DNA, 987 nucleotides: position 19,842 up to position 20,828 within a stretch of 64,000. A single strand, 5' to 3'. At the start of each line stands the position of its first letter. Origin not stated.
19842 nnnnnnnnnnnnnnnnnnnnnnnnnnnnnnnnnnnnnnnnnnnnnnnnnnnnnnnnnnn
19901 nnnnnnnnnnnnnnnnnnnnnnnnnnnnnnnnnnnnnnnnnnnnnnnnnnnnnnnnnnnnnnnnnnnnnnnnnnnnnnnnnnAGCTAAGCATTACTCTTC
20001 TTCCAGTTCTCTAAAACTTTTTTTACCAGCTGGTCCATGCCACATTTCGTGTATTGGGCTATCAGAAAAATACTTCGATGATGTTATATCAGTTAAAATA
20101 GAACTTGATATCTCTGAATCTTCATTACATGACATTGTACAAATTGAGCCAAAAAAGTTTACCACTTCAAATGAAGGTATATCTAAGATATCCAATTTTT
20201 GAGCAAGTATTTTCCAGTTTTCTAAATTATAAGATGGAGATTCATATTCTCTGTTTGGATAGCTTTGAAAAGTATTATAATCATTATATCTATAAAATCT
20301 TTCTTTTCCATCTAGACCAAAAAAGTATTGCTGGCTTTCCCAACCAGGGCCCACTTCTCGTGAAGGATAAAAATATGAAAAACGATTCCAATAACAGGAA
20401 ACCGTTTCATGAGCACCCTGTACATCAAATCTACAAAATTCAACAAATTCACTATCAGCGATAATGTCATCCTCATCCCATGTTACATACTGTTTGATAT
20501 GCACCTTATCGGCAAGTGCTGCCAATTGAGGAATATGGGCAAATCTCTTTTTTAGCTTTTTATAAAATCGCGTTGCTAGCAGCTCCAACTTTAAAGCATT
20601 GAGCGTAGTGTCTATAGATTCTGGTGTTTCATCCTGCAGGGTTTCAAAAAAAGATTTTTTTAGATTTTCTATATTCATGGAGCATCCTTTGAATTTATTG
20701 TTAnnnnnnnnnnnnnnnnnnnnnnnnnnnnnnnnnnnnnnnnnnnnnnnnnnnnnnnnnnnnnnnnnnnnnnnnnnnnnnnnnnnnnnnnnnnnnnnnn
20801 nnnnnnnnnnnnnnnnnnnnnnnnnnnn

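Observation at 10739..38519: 28-kb ankyrin-repeat super-island: 20 ANK ORFs in three coupled arrays between housekeeping blocks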

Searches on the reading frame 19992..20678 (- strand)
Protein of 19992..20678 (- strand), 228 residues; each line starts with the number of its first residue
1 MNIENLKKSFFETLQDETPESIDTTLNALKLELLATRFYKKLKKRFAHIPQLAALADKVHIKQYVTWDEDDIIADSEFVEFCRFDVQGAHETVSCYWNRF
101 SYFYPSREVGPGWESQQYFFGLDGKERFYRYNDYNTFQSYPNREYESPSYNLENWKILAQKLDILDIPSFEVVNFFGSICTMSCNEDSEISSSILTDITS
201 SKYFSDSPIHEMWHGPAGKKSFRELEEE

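Call 3: search_protein_families(library=pfam, proteins=[window:19992-20678:-], max_evalue=0.01)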
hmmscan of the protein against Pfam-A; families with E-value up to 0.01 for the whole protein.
window:19992-20678:- (228 aa): 0 families

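Call 22: search_protein_families(library=ncbifam, proteins=[window:19992-20678:-], max_evalue=1)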
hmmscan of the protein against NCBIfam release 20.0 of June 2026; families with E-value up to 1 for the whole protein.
window:19992-20678:- (228 aa): 0 families

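Call 23: search_protein_families(library=padloc, proteins=[window:19992-20678:-], max_evalue=1)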
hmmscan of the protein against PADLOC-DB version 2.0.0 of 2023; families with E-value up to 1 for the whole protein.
window:19992-20678:- (228 aa): 0 families

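Call 26: search_protein_families(library=pfam, proteins=[window:19992-20678:-], max_evalue=10)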
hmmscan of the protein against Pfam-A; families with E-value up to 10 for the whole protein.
window:19992-20678:- (228 aa): 1 family
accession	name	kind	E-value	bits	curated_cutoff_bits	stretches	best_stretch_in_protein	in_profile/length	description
PF07718.18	Coatamer_beta_C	-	0.092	13.1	25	1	27-79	24-76/137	Coatomer beta C-terminal region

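Call 53: search_solved_structures(query=window:19992-20678:-, max_evalue=10)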
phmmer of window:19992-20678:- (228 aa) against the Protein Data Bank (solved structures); distinct sequences matched with E-value up to 10: 1.
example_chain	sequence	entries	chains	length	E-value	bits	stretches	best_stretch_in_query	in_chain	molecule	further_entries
3owy_A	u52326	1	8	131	1.9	11.2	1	77-100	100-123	Steroid Delta-isomerase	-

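Call 83: find_related_loci(query=window:19992-20678:-, collection=viral_contigs, flank=6000)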
Query window:19992-20678:- (228 aa) in viral_contigs; peptide patterns used: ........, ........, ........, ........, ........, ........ (x = any residue, [..] = any of these).
16 stretches matched a pattern, but none encodes a relative of the query by tblastn (E <= 1e-3).

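Call 84: list_cluster_members(proteins=[window:19992-20678:-, window:20704-21189:-, window:18405-19397:-, window:25536-26354:-, window:27187-27999:-, window:13016-14797:+, window:31126-33219:+, window:38666-40246:+])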
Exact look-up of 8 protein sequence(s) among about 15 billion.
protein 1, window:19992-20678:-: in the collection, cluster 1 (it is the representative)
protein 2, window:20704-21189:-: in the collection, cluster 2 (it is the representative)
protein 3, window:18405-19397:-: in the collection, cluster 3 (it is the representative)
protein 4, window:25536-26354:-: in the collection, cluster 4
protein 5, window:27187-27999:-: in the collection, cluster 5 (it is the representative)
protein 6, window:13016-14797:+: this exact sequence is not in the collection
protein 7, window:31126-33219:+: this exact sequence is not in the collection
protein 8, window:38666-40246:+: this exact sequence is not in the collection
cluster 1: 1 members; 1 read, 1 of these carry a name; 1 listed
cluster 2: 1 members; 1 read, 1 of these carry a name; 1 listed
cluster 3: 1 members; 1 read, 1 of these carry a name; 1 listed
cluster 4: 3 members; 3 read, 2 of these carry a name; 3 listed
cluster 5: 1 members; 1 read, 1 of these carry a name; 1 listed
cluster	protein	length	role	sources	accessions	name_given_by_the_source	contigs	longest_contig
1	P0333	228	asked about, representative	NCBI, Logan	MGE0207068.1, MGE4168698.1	MAG: hypothetical protein AB7R69_04450 [Candidatus Babeliales bacterium]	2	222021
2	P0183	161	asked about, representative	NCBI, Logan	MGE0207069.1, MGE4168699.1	MAG: hypothetical protein AB7R69_04455 [Candidatus Babeliales bacterium]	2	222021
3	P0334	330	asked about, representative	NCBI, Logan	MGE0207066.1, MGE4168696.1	MAG: nucleotidyltransferase domain-containing protein [Candidatus Babeliales bacterium]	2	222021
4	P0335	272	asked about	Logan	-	-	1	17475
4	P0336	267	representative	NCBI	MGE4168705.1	MAG: DUF1963 domain-containing protein [Candidatus Babeliales bacterium]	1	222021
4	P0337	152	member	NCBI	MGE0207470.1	MAG: hypothetical protein AB7R69_06505 [Candidatus Babeliales bacterium]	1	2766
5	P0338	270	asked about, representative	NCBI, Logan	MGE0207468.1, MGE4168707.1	MAG: metallophosphoesterase [Candidatus Babeliales bacterium]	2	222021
